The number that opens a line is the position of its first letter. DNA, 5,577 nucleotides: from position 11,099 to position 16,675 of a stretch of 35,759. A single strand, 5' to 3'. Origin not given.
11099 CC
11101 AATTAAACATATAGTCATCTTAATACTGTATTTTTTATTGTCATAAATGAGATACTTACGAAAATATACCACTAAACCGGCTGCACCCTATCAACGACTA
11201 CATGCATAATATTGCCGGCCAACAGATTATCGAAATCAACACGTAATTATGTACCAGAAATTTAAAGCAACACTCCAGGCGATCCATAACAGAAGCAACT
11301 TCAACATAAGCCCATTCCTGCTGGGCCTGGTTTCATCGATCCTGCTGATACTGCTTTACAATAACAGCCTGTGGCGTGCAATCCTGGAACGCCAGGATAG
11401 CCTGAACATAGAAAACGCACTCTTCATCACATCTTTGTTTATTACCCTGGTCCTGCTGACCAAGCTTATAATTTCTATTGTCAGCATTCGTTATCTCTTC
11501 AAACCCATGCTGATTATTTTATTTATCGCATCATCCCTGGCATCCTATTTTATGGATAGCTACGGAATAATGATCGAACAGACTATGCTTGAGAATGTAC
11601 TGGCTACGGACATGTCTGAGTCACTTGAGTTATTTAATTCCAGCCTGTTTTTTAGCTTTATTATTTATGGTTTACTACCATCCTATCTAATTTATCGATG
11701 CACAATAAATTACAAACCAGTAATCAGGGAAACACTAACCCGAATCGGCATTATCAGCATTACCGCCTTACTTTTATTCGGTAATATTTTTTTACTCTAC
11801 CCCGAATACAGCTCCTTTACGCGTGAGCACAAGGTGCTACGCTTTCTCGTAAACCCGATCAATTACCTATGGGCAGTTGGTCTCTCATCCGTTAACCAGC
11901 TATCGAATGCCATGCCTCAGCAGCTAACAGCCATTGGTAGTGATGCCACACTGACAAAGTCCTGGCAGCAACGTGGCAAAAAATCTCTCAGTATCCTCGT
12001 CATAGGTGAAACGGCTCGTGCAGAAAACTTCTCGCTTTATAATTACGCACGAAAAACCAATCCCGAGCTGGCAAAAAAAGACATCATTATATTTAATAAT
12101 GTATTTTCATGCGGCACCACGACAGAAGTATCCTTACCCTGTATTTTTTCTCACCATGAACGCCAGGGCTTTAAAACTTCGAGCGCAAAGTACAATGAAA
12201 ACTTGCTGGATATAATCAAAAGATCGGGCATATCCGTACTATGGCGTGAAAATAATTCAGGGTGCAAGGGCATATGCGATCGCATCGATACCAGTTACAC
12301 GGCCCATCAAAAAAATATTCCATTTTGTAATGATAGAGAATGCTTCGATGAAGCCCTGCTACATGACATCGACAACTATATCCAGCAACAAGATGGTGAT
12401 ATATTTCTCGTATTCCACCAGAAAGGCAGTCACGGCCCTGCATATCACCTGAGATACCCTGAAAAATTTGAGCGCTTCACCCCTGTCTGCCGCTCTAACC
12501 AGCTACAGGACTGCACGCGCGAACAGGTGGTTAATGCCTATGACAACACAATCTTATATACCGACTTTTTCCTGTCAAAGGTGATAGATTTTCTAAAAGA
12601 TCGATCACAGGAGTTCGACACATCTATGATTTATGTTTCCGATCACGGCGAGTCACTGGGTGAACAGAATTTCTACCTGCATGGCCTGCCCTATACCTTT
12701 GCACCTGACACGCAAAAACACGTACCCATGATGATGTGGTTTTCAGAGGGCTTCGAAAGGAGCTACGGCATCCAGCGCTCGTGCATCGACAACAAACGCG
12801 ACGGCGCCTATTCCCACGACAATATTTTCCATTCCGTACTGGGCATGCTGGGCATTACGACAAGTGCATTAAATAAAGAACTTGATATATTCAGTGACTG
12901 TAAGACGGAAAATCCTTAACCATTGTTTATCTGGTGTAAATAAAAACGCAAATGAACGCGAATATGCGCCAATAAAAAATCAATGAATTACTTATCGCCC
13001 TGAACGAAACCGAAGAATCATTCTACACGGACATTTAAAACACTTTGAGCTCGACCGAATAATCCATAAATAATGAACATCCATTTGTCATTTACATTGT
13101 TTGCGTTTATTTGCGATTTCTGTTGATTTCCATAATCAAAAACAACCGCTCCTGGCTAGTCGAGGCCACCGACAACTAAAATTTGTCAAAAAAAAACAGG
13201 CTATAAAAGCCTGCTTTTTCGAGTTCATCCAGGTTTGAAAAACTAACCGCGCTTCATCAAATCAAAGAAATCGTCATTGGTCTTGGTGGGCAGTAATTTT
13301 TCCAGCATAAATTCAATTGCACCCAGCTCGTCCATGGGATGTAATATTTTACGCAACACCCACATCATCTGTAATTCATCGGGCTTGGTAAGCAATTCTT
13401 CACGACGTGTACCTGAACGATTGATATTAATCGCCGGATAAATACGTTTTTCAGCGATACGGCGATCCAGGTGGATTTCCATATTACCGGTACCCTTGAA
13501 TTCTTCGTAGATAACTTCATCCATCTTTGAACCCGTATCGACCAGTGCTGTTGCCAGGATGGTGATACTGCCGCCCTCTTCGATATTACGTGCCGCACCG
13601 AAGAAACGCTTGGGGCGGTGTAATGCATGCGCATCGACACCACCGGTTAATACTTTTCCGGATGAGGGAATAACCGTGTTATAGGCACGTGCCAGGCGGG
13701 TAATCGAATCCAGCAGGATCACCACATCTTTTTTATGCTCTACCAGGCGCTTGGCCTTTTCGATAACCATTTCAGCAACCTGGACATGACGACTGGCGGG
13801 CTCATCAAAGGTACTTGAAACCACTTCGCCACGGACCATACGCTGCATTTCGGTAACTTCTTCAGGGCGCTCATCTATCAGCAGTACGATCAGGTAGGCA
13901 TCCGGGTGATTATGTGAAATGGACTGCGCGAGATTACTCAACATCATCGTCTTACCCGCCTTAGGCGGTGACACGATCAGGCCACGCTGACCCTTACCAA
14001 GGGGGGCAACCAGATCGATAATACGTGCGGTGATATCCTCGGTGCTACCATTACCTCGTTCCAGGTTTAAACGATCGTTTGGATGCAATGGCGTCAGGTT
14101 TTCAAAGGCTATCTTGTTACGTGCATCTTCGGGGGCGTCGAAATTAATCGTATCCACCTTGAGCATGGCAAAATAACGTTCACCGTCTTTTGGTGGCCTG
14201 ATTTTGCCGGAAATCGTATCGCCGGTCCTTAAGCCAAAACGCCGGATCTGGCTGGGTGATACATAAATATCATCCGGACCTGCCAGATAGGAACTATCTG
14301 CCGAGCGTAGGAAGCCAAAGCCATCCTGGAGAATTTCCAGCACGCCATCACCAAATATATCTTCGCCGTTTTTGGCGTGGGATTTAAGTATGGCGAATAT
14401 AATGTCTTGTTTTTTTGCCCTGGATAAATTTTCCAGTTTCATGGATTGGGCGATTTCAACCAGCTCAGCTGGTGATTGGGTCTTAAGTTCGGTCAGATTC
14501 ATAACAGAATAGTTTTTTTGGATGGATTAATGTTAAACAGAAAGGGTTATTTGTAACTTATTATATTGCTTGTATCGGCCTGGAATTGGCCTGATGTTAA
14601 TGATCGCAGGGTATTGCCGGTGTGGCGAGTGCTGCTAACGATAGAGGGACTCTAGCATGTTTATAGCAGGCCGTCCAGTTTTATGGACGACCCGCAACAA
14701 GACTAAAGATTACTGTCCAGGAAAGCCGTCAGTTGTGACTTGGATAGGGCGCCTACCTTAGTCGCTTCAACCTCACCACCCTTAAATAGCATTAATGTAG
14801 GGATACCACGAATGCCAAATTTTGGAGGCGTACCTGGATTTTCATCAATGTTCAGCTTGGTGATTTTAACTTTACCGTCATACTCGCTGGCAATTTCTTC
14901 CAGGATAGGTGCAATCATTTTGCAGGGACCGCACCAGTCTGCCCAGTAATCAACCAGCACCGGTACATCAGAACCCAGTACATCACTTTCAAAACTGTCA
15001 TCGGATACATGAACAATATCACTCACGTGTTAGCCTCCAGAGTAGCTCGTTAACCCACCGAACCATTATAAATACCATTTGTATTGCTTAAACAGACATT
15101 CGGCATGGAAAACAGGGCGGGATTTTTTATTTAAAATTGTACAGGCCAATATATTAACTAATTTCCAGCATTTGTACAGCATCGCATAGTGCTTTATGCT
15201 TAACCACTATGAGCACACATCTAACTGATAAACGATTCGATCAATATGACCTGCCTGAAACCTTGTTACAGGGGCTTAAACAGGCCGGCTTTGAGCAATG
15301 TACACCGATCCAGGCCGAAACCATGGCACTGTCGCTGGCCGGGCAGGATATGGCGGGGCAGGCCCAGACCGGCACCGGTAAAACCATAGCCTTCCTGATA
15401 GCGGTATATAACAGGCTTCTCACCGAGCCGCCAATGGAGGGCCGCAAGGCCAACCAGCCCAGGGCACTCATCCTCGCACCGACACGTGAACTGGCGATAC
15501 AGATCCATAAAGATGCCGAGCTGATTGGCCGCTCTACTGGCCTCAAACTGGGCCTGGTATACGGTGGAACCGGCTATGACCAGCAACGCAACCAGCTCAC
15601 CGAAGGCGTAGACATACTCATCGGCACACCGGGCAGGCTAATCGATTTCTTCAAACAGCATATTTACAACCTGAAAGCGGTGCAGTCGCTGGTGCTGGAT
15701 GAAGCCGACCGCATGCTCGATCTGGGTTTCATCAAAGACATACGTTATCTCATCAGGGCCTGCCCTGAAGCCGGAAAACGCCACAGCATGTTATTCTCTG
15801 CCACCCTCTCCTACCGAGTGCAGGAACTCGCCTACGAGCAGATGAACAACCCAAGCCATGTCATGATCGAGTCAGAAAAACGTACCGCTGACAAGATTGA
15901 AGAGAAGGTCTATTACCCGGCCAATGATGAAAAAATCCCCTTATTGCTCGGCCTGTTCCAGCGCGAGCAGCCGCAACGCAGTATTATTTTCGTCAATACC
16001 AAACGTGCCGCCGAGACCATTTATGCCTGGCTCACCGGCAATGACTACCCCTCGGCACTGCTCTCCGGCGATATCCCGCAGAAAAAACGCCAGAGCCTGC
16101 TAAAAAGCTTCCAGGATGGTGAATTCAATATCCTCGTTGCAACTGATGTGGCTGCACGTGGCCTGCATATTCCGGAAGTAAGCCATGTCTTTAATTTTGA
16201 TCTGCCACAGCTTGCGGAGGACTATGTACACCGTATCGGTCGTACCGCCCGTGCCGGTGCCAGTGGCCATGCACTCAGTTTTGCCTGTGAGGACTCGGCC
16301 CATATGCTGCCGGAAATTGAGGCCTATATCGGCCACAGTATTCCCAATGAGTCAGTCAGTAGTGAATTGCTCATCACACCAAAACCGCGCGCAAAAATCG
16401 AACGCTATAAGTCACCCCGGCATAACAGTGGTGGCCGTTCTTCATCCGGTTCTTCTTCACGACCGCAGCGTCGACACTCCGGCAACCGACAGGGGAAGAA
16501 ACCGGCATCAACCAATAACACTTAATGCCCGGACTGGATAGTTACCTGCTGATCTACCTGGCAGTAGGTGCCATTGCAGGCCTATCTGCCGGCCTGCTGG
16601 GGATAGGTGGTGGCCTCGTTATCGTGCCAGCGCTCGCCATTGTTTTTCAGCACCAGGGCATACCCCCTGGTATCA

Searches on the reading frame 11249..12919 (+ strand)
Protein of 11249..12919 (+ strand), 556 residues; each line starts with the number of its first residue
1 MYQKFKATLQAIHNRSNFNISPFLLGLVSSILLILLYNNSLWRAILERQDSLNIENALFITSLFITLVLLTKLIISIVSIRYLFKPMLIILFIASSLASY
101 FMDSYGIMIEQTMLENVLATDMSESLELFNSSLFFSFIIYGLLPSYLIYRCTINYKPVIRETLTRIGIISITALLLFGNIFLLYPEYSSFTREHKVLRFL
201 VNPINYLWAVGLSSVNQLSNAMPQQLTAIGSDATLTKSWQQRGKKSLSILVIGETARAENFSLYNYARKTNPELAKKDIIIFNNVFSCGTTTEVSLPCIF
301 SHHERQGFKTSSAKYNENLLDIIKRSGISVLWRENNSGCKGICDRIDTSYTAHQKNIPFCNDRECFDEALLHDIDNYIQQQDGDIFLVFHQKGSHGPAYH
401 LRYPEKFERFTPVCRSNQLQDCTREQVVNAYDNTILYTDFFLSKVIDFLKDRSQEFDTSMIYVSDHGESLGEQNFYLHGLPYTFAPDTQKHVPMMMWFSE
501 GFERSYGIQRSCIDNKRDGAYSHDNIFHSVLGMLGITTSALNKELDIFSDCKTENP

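Call 13: search_protein_families(library=pfam, proteins=[window:11249-12919:+], max_evalue=0.001)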
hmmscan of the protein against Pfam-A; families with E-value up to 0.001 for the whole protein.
window:11249-12919:+ (556 aa): 2 families
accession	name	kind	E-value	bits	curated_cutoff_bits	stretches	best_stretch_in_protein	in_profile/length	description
PF00884.28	Sulfatase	-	1.2e-68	232.1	25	1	249-536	4-301/301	Sulfatase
PF08019.17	EptA_B_N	-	4.2e-42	144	22.3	1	68-211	2-145/152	Phosphoethanolamine transferase EptA/EptB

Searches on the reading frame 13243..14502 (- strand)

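Call 13: search_protein_families(library=pfam, proteins=[window:13243-14502:-], max_evalue=0.001)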
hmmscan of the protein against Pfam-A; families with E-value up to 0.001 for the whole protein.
window:13243-14502:- (419 aa): 3 families
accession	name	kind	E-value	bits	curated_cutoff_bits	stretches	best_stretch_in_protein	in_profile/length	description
PF07497.18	Rho_RNA_bind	-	5.1e-34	116.3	27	1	52-125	2-73/73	Rho termination factor, RNA-binding domain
PF00006.31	ATP-synt_ab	-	1.9e-28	100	29.5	1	160-363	3-211/213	ATP synthase alpha/beta family, nucleotide-binding domain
PF07498.18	Rho_N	-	1.1e-16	60.9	24.9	1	5-47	1-43/43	Rho termination factor, N-terminal domain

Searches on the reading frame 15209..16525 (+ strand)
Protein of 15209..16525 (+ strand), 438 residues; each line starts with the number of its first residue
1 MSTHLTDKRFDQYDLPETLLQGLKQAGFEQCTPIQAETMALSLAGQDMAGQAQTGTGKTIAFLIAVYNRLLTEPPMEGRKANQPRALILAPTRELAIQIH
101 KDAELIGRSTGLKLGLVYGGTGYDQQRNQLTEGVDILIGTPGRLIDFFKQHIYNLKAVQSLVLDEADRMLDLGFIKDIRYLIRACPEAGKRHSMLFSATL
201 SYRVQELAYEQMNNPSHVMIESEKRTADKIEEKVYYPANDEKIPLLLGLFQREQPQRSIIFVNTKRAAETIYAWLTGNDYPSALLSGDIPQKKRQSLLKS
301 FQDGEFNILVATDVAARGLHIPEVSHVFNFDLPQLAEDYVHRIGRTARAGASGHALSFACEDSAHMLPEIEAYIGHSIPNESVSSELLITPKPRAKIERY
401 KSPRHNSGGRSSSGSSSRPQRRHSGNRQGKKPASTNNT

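Call 13: search_protein_families(library=pfam, proteins=[window:15209-16525:+], max_evalue=0.001)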
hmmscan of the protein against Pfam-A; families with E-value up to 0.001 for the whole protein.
window:15209-16525:+ (438 aa): 3 families
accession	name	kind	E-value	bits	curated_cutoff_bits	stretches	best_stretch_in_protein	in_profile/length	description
PF00270.35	DEAD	-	6.5e-46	156.6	26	1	32-206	1-166/167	DEAD/DEAH box helicase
PF00271.37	Helicase_C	-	6.4e-32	110.5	23.5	1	242-350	2-110/110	Helicase conserved C-terminal domain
PF04851.21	ResIII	-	0.00047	20.5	22.5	0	52-171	30-139/164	Type III restriction enzyme, res subunit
